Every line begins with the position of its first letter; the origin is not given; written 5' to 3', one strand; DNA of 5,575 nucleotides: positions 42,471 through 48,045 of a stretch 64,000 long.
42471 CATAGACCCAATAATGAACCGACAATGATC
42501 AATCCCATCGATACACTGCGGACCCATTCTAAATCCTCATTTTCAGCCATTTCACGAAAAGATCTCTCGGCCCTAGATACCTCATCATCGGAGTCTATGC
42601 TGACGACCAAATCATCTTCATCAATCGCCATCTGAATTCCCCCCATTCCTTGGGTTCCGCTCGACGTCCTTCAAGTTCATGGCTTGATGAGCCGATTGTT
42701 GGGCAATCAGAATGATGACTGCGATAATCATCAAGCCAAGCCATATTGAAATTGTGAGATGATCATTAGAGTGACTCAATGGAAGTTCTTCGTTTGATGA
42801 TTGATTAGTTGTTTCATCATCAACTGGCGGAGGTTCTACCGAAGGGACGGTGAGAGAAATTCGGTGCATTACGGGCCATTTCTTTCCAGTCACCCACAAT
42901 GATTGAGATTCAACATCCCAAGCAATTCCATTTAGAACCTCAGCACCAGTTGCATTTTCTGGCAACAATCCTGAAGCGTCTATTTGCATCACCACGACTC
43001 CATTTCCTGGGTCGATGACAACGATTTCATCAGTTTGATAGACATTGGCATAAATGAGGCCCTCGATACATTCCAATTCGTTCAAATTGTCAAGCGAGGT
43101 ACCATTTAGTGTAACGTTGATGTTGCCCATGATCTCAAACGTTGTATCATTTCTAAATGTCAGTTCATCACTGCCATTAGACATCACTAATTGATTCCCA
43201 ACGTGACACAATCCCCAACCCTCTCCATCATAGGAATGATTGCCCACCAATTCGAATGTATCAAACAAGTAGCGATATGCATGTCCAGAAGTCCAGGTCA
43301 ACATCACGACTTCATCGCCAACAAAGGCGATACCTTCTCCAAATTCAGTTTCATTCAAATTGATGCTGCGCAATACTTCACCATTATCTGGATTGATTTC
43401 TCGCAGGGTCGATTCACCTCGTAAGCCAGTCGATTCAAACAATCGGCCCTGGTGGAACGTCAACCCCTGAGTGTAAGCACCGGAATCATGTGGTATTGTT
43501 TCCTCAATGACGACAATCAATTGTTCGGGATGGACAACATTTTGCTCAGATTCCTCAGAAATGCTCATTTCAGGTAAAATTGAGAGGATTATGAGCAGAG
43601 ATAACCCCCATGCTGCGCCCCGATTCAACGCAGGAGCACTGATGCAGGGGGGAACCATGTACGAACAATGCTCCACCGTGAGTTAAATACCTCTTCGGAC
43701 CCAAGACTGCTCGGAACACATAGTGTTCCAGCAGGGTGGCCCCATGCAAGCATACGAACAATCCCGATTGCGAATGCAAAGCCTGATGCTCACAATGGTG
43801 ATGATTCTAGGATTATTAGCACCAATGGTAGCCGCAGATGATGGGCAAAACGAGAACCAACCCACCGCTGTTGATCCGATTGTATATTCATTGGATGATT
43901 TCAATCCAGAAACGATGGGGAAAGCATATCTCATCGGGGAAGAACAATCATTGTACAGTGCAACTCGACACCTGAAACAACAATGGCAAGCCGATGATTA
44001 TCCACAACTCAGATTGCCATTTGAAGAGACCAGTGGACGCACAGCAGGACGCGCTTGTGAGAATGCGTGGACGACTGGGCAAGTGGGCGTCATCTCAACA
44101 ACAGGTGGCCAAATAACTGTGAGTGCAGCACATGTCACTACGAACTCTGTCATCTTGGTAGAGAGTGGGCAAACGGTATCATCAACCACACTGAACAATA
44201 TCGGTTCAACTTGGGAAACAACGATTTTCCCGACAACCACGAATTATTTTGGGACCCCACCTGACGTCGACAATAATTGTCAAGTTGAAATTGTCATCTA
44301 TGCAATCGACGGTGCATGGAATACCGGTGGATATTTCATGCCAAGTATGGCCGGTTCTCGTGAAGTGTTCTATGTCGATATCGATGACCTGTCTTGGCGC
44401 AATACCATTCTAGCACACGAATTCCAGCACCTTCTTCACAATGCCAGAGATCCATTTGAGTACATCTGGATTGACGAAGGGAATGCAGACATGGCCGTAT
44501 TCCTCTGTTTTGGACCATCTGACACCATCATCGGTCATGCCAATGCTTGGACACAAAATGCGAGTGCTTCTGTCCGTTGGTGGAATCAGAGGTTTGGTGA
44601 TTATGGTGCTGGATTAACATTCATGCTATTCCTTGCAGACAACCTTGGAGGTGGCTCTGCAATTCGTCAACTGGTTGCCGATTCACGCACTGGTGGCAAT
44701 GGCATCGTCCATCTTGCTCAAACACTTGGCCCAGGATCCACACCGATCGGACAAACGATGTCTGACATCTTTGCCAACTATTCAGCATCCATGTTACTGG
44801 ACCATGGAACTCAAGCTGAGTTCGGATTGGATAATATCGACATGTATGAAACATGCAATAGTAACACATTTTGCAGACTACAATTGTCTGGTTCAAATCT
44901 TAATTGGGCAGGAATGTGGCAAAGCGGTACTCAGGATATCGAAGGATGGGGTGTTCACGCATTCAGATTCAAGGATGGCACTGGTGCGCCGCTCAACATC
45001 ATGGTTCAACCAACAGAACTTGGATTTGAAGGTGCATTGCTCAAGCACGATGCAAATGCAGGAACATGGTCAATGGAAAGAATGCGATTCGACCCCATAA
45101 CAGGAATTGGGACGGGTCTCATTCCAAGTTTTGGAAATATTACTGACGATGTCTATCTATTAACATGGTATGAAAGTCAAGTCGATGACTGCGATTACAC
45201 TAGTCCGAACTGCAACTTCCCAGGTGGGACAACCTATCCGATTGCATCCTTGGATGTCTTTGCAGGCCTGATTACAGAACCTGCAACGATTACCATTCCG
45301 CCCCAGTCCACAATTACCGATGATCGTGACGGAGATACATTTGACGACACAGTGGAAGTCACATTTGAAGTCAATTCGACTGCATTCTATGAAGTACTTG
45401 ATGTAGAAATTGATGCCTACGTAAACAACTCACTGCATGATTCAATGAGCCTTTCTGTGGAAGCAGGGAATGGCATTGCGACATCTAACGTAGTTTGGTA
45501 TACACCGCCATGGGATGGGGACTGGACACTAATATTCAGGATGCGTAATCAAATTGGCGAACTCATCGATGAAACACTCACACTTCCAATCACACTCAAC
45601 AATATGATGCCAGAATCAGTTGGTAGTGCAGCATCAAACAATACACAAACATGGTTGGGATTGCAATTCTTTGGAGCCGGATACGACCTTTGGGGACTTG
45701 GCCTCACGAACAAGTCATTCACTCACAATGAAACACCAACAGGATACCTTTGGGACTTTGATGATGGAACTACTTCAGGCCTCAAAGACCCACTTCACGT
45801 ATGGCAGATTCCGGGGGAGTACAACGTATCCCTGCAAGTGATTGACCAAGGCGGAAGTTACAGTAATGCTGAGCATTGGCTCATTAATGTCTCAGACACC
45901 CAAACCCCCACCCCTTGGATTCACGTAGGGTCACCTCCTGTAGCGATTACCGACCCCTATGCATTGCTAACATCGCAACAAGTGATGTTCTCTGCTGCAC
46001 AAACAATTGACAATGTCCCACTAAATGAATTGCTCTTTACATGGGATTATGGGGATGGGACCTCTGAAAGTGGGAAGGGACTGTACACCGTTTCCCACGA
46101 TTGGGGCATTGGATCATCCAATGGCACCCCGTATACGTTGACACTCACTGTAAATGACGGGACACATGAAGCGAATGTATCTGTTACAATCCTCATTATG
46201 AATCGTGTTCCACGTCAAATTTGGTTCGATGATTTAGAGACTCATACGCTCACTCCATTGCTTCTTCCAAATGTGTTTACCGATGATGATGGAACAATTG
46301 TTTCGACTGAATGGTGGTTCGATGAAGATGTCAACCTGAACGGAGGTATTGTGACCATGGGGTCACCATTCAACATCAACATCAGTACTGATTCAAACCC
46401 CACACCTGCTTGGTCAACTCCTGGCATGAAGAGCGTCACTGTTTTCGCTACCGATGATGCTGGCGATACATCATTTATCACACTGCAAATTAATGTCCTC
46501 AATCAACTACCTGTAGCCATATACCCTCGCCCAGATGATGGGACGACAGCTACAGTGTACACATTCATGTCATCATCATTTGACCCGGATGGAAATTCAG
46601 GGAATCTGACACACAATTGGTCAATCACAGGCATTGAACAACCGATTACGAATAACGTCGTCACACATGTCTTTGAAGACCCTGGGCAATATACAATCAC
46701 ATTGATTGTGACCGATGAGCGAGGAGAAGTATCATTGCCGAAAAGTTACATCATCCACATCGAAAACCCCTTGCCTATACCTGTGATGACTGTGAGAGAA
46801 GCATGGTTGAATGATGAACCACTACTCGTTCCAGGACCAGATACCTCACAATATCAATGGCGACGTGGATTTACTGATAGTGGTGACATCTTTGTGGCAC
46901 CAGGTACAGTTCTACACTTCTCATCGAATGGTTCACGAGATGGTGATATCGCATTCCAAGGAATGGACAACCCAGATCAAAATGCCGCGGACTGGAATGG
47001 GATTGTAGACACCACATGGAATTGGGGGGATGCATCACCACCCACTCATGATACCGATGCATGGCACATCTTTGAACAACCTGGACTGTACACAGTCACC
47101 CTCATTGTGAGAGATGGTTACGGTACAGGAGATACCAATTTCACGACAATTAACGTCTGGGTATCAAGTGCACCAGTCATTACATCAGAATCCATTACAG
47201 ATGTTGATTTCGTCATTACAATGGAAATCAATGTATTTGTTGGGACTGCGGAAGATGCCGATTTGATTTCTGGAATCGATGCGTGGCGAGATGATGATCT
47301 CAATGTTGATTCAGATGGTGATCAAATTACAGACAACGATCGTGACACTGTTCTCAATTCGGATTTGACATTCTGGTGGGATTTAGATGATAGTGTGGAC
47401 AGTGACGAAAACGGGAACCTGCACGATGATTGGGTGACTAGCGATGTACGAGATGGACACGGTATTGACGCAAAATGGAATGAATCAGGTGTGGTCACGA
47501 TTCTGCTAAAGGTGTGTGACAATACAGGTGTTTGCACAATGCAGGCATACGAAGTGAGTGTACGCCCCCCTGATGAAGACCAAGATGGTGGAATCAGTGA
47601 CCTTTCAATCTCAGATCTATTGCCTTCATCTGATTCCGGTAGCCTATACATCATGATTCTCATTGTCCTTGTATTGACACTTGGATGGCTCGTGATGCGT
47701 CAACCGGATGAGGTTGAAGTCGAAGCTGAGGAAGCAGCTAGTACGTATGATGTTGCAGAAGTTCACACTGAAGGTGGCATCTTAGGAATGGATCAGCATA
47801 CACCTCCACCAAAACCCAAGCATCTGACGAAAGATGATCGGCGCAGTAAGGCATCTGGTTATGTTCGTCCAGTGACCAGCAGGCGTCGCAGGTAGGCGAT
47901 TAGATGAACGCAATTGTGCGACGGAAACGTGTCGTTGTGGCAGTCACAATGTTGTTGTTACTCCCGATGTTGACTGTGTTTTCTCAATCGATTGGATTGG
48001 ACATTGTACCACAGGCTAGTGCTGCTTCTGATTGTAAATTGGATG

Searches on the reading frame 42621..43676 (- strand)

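Call 6: search_protein_families(library=pfam, proteins=[window:42621-43676:-], max_evalue=0.01)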
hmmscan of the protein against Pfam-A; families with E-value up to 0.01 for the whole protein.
window:42621-43676:- (351 aa): 2 families
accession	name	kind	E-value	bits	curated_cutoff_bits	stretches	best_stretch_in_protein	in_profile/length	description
PF05096.18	Glu_cyclase_2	-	8.2e-84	281.4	22.3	1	39-275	11-249/249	Glutamine cyclotransferase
PF06977.17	SdiA-regulated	-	0.0073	16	21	0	90-127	46-82/249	SdiA-regulated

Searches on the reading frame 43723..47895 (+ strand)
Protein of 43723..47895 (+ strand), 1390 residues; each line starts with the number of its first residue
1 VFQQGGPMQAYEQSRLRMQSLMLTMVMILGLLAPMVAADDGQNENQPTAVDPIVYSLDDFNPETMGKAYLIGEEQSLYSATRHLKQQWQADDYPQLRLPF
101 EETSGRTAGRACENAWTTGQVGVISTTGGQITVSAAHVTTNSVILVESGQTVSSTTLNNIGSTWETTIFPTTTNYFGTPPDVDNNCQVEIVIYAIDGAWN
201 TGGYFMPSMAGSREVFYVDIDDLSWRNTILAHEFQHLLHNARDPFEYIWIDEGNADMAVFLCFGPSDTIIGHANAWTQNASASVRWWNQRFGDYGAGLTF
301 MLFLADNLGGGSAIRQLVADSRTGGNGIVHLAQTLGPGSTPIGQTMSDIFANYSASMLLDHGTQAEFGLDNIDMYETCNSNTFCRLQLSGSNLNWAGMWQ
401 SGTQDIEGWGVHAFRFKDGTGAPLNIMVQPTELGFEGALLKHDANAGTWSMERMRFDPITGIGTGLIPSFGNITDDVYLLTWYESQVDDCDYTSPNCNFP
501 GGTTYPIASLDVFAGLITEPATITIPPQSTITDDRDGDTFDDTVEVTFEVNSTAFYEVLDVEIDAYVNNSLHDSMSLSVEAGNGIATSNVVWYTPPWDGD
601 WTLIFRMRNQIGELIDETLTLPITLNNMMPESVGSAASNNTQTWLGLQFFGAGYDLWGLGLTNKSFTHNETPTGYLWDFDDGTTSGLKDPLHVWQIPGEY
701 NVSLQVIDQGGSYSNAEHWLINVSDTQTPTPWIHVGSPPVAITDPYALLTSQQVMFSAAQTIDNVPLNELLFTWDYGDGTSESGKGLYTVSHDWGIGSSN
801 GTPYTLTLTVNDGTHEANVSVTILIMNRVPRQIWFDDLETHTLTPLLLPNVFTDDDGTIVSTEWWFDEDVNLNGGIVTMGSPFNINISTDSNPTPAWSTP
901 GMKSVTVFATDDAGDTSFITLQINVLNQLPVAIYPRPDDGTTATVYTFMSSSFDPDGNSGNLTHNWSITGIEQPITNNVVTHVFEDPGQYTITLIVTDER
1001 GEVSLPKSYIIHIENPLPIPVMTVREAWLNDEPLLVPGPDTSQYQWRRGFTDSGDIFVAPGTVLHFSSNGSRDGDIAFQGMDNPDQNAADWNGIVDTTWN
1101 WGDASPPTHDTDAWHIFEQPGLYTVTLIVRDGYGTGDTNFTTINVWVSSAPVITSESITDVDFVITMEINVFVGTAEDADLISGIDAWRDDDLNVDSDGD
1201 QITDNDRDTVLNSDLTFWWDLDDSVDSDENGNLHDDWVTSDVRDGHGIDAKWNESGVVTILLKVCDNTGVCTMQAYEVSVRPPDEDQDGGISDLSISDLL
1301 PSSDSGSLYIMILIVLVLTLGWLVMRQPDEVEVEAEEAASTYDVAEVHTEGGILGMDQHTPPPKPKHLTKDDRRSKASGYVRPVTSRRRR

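Call 6: search_protein_families(library=pfam, proteins=[window:43723-47895:+], max_evalue=0.01)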
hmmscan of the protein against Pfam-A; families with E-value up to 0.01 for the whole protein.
window:43723-47895:+ (1390 aa): 4 families
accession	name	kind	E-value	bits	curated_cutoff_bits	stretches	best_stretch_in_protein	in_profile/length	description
PF18911.6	PKD_4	-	3e-35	120.6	27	4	665-715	27-77/85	PKD domain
PF00801.26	PKD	-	3.9e-21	75.3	23.5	3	671-714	28-73/80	PKD domain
PF18981.6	InlK_D3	-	5.2e-06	26.9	25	0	972-1013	33-75/75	Internalin K domain (D3/D4)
PF22352.2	K319L-like_PKD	-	0.0061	17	27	0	958-1002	25-74/84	K319L-like, PKD domain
